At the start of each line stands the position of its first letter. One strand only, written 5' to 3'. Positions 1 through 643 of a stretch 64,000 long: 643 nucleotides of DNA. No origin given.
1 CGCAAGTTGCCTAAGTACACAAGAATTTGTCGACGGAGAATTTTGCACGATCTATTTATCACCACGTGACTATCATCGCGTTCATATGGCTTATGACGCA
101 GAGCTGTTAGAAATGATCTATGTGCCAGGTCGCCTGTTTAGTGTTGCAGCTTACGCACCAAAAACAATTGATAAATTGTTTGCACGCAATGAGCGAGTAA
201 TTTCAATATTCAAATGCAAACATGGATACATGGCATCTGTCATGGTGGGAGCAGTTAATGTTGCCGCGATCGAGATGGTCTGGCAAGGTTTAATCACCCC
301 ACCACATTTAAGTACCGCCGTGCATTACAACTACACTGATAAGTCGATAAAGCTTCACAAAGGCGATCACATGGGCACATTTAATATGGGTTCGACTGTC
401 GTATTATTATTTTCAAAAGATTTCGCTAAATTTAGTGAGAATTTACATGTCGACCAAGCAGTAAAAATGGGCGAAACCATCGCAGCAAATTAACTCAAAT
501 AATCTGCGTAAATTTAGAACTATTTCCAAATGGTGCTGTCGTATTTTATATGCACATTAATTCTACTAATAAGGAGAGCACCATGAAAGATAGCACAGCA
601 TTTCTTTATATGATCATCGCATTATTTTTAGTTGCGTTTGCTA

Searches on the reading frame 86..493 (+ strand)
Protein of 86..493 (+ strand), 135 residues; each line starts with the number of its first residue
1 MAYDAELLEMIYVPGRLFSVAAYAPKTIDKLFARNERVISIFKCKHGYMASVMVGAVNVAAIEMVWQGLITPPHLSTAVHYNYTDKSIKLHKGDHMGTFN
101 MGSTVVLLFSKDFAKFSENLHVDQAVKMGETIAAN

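Call 45: find_encoding_contigs(protein=window:86-493:+, flank=10000, max_places=3)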
Protein window:86-493:+ (135 aa): no gene with exactly this product is on record in the collection.
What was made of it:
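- Tried and rejected: Extending the contig at the 5' end failed because the protein is not on record (call 45).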

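Call 46: search_protein_families(library=pfam, proteins=[window:86-493:+], max_evalue=0.0001)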
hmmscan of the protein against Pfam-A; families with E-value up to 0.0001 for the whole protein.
window:86-493:+ (135 aa): 1 family
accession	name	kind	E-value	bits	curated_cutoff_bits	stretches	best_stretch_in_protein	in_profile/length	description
PF02666.20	PS_Dcarbxylase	-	1.1e-27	97.5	22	1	3-134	87-198/198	Phosphatidylserine decarboxylase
